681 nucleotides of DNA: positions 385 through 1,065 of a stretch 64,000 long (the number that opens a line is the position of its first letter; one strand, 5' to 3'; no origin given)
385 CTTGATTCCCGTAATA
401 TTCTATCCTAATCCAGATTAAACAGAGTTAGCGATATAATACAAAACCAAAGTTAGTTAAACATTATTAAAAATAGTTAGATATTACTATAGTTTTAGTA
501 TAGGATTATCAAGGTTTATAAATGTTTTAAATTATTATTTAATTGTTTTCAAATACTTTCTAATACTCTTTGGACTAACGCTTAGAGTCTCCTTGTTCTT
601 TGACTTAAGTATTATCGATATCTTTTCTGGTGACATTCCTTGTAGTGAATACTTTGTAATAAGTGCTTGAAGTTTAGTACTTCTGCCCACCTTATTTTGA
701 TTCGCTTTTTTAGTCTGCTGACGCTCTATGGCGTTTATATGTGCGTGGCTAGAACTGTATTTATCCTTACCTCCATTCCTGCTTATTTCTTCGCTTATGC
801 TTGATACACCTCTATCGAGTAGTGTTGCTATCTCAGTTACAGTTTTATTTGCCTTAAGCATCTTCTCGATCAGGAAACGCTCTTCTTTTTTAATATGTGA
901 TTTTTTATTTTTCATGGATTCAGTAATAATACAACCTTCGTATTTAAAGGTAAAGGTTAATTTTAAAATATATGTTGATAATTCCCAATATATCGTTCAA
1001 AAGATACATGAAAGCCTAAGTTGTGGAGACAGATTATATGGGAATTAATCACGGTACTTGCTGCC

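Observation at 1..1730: Possible relic of a mobile replicon: DnaA box plus iteron-like repeats, an IS30-type HTH fragment and an excisionase-like HTH gene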

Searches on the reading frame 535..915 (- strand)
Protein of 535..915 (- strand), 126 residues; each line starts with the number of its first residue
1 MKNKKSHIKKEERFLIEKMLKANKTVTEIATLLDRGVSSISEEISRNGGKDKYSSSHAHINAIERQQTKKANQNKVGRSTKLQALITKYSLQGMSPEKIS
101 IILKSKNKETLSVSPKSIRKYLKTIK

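Call 6: search_protein_families(library=pfam, proteins=[window:535-915:-], max_evalue=1)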
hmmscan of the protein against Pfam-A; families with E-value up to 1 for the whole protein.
window:535-915:- (126 aa): 6 families
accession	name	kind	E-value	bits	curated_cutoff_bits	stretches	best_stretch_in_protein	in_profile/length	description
PF13936.12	HTH_38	-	5.7e-08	32.8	27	1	6-47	3-44/44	Helix-turn-helix domain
PF25817.1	ICE1_C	-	0.00061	20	27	1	13-124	78-192/193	Little elongation complex subunit 1, C-terminal domain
PF13384.12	HTH_23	-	0.0031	17.7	24.6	1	9-49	3-45/50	Homeodomain-like domain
PF05184.20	SapB_1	-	0.0037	17.7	25.2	1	16-35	13-32/38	Saposin-like type B, region 1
PF04936.17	DUF658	-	0.018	15.2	24.4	1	16-93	7-83/186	Protein of unknown function (DUF658)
PF08281.18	Sigma70_r4_2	-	0.18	11.9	25.7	0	81-122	14-47/54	Sigma-70, region 4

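Call 11: find_encoding_contigs(protein=window:535-915:-, flank=10000, max_places=10)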
Protein window:535-915:- (126 aa): 1 contig read that carries it; 1 place shown.
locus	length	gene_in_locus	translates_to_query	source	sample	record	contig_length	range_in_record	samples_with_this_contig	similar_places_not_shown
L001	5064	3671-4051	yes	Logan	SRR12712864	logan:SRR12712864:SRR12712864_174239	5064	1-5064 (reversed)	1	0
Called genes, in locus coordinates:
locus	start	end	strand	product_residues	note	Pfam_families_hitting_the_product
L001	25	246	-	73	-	-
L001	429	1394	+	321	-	PF01018:GTP1_OBG, PF01926:MMR_HSR1, PF02421:FeoB_N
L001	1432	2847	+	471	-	PF02934:GatB_N, PF02637:GatB_Yqey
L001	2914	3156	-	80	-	PF12728:HTH_17, PF00376:MerR, PF13411:MerR_1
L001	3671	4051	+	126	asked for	PF13936:HTH_38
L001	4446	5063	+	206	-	?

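Call 15: find_homologous_proteins(query=window:535-915:-)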
Query window:535-915:- (126 aa): 30 proteins with E <= 0.001 among 39 candidates.
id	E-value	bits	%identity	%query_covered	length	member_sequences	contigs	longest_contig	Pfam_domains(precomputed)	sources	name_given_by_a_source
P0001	1.7e-68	246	100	100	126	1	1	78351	PF13936.13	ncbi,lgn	-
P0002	3.4e-51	190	78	95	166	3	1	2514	PF13936.13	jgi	jgi:IS30 family transposase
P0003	2.4e-49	184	77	98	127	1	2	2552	PF13936.13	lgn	-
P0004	3.1e-49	184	77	99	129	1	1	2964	PF13936.13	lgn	-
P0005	3.4e-49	184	77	98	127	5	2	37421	PF13936.13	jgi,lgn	jgi:IS30 family transposase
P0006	9.4e-47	176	74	99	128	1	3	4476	PF13936.13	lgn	-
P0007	8.2e-45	170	73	99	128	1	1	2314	PF13936.13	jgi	-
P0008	2.4e-44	168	70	99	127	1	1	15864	PF13936.13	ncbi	-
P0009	1.5e-43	166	72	99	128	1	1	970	PF13936.13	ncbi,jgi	jgi:IS30 family transposase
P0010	9.7e-37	144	64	99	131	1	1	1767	PF13936.13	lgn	-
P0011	8.7e-36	141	62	99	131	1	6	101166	PF13936.13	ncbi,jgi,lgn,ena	jgi:IS30 family transposase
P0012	1.5e-33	133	63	97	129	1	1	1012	PF13936.13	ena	-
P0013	6.8e-29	119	55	99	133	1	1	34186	PF13936.13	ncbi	-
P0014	8.5e-29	118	54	97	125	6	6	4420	PF13936.13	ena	-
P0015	1.2e-28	118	55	97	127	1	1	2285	PF13936.13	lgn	-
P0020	5.6e-26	109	53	98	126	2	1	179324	PF13936.13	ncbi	ncbi:MAG: helix-turn-helix domain-containing protein [Minisyncoccia bacterium]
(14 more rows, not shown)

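Call 17: find_encoding_contigs(protein=P0005, flank=6000, max_places=3)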
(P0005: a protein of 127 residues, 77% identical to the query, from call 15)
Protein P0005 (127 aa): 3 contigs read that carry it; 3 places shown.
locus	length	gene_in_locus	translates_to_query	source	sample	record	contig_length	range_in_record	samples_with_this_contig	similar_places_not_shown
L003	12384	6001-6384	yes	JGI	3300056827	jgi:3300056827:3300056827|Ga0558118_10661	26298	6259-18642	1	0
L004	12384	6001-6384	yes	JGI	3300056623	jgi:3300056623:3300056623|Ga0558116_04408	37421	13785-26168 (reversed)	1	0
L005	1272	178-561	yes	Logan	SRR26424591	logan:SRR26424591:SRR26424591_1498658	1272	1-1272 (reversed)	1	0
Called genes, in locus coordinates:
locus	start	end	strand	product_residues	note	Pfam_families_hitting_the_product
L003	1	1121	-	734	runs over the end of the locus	PF00912:Transgly, PF00905:Transpeptidase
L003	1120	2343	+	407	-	PF00579:tRNA-synt_1b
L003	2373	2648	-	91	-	-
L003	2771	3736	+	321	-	PF01018:GTP1_OBG, PF01926:MMR_HSR1, PF02421:FeoB_N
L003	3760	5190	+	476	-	PF02934:GatB_N, PF02637:GatB_Yqey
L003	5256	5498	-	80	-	PF12728:HTH_17 (weak), PF00376:MerR, PF13411:MerR_1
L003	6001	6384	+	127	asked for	PF13936:HTH_38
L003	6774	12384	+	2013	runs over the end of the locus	-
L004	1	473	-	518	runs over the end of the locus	PF00905:Transpeptidase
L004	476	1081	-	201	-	PF00912:Transgly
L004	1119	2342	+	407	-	PF00579:tRNA-synt_1b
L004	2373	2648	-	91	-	-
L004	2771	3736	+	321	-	PF01018:GTP1_OBG, PF01926:MMR_HSR1, PF02421:FeoB_N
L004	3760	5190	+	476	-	PF02934:GatB_N, PF02637:GatB_Yqey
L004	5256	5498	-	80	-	PF12728:HTH_17 (weak), PF00376:MerR, PF13411:MerR_1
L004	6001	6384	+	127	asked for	PF13936:HTH_38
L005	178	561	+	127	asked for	PF13936:HTH_38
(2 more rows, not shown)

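Call 18: find_encoding_contigs(protein=P0011, flank=6000, max_places=3)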
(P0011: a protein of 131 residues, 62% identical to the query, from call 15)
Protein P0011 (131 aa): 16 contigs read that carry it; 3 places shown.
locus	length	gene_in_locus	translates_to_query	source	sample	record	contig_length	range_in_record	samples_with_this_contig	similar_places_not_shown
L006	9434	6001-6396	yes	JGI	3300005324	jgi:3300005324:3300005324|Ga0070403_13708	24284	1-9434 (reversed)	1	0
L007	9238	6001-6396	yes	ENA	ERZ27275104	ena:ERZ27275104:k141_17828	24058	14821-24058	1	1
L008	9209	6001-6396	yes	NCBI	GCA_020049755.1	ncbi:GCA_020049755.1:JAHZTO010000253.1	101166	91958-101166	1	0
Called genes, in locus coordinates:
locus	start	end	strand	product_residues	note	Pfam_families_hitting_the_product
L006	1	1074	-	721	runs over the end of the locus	PF00912:Transgly, PF00905:Transpeptidase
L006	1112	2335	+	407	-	PF00579:tRNA-synt_1b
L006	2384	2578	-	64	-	-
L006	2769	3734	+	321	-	PF01018:GTP1_OBG, PF01926:MMR_HSR1, PF02421:FeoB_N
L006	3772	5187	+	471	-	PF02934:GatB_N, PF02637:GatB_Yqey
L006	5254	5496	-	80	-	PF12728:HTH_17, PF00376:MerR, PF13411:MerR_1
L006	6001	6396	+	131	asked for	PF13936:HTH_38 (weak)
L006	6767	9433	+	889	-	?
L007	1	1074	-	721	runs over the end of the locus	PF00912:Transgly, PF00905:Transpeptidase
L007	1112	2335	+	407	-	PF00579:tRNA-synt_1b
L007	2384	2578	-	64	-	-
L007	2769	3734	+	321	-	PF01018:GTP1_OBG, PF01926:MMR_HSR1, PF02421:FeoB_N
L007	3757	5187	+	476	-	PF02934:GatB_N, PF02637:GatB_Yqey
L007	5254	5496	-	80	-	PF12728:HTH_17, PF00376:MerR, PF13411:MerR_1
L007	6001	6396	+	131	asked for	PF13936:HTH_38 (weak)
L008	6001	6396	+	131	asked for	PF13936:HTH_38 (weak)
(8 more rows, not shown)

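Call 19: find_encoding_contigs(protein=P0020, flank=6000, max_places=3)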
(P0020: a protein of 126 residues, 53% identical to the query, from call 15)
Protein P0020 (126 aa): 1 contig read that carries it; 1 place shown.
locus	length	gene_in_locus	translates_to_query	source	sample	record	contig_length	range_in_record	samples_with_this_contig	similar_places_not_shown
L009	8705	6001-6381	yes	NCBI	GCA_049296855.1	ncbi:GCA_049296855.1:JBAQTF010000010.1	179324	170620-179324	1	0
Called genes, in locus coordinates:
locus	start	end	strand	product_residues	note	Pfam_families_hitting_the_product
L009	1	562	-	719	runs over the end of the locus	PF00912:Transgly, PF00905:Transpeptidase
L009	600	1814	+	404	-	PF00579:tRNA-synt_1b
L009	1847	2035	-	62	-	-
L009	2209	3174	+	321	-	PF01018:GTP1_OBG, PF01926:MMR_HSR1, PF02421:FeoB_N (weak)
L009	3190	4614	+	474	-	PF02934:GatB_N, PF02637:GatB_Yqey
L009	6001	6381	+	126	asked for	PF13936:HTH_38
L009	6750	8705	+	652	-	?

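Call 21: find_related_loci(query=A1, collection=genome_contigs, flank=4000)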
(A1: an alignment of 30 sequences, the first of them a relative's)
Query A1 (126 aa) in genome_contigs; peptide patterns used: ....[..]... (x = any residue, [..] = any of these).
120 stretches matched a pattern; 11 encode a relative of the query (tblastn E <= 1e-3); 11 distinct loci.
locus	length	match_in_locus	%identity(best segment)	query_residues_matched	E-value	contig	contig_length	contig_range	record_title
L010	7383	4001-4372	76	1-124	3e-58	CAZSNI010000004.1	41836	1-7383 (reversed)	MAG TPA_asm: uncultured Candidatus Saccharibacteria bacterium isolate SRP286056_co1_435 genome assembly, contig: NODE_92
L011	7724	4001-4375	54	1-126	3e-37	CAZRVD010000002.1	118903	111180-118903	MAG TPA_asm: uncultured Candidatus Saccharibacteria bacterium isolate SRP178908_co1_5 genome assembly, contig: NODE_59_l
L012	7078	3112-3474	53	1-122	9e-37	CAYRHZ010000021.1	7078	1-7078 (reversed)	MAG TPA_asm: uncultured Candidatus Saccharibacteria bacterium isolate SRP286056_co1_489 genome assembly, contig: NODE_14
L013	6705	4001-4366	53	1-123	5e-34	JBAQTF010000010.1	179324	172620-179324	MAG: Minisyncoccia bacterium isolate MFD03284_ilm_asm_bin37 k127_142959, whole genome shotgun sequence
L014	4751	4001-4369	47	1-124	4e-26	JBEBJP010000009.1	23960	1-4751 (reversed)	MAG: Parcubacteria group bacterium isolate SF2_12 NODE_834_length_23960_cov_14.841960, whole genome shotgun sequence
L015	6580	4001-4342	45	7-121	6e-21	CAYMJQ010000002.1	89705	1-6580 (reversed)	MAG TPA_asm: uncultured Candidatus Saccharibacteria bacterium isolate SRP329715_co2_189 genome assembly, contig: NODE_52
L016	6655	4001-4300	45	1-100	7e-20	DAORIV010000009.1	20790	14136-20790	MAG TPA_asm: Parcubacteria group bacterium isolate AMR_MDS_5568 NODE_409_length_20790_cov_11.234000, whole genome shotgu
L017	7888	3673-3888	49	1-72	1e-17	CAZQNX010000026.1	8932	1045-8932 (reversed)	MAG TPA_asm: uncultured Candidatus Saccharibacteria bacterium isolate SRP298887_co1_182 genome assembly, contig: NODE_89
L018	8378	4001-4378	30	7-122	6e-8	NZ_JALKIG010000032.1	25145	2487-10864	Veillonella sp. KGMB01456 KGMB01456_contig00032, whole genome shotgun sequence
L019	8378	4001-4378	31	7-122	1e-7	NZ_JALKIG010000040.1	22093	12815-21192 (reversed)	Veillonella sp. KGMB01456 KGMB01456_contig00040, whole genome shotgun sequence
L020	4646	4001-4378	30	7-122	1e-7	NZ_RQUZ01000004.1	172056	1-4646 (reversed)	Veillonella seminalis strain ADV4313-2 contig_0004, whole genome shotgun sequence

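Call 28: search_protein_families(library=pfam, proteins=[L003:6774-12383:+], max_evalue=0.1)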
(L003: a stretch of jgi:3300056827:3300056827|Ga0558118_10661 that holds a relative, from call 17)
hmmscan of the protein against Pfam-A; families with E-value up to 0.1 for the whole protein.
L003:6774-12383:+ (1870 aa): 2 families
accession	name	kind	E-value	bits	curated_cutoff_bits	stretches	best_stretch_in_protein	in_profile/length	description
PF12728.13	HTH_17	-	0.0039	17.8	27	1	12-59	1-48/51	Helix-turn-helix domain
PF05362.19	Lon_C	-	0.08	12.9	21.1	0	1371-1413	30-71/205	Lon protease (S16) C-terminal proteolytic domain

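Call 39: find_related_loci(query=A1, collection=metagenome_contigs, flank=2500)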
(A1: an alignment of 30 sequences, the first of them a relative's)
Query A1 (126 aa) in metagenome_contigs; peptide patterns used: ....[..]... (x = any residue, [..] = any of these).
219 stretches matched a pattern; 31 encode a relative of the query (tblastn E <= 1e-3); 31 distinct loci.
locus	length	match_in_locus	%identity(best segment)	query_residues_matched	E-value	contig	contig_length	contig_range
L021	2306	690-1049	78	6-125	1e-58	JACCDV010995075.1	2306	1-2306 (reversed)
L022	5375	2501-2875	70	1-125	6e-54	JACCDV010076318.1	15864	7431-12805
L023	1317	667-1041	62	1-125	2e-46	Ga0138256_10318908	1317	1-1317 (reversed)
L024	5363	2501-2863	52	1-122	3e-35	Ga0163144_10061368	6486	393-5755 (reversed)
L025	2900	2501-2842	44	7-121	6e-25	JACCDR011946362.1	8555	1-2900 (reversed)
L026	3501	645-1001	43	1-121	1e-22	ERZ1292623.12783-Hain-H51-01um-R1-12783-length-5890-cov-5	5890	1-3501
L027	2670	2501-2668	61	1-56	2e-19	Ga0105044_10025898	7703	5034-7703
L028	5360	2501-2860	39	3-122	1e-18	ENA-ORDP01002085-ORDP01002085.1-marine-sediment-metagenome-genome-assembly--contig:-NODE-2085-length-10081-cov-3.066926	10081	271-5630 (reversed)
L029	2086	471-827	31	1-121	1e-11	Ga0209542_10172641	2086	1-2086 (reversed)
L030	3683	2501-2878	32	7-122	2e-8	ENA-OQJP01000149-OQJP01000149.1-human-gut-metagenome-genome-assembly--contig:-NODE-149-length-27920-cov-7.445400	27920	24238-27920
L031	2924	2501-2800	34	7-93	4e-8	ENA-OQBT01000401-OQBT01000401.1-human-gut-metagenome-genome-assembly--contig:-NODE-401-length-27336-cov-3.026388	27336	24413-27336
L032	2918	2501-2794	34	7-91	1e-7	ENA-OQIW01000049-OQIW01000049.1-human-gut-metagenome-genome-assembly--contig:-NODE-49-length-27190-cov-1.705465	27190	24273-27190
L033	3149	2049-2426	30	7-122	2e-7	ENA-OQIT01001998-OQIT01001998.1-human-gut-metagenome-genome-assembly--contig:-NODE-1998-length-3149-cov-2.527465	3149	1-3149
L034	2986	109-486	30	7-122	2e-7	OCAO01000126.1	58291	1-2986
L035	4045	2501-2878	30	7-122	2e-7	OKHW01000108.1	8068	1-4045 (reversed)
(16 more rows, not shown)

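Call 57: search_protein_families(library=pfam, proteins=[L026:645-1592:+, L028:2450-3523:+, L029:468-1418:+], max_evalue=0.001)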
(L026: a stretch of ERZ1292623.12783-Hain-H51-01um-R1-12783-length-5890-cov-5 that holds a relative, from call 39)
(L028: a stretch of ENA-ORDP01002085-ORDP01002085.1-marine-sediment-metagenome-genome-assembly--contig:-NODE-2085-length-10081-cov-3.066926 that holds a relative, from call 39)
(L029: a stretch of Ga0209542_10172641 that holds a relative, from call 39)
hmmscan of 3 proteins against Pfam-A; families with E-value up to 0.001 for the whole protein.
L026:645-1592:+ (316 aa): 2 families
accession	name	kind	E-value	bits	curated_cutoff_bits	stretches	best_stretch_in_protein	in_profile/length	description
PF13936.12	HTH_38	-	1.4e-10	41.2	27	1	7-47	4-44/44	Helix-turn-helix domain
PF00665.32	rve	-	3.4e-06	27.7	32.6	1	164-247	6-99/102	Integrase core domain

L028:2450-3523:+ (358 aa): 1 family
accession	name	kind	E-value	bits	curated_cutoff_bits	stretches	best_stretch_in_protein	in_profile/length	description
PF13936.12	HTH_38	-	4.2e-07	30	27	1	19-62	1-44/44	Helix-turn-helix domain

L029:468-1418:+ (317 aa): 2 families
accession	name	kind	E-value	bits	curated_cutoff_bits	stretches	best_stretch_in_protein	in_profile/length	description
PF13936.12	HTH_38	-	2.8e-12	46.6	27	1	6-48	2-44/44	Helix-turn-helix domain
PF00665.32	rve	-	4.8e-07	30.4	32.6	1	165-252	5-102/102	Integrase core domain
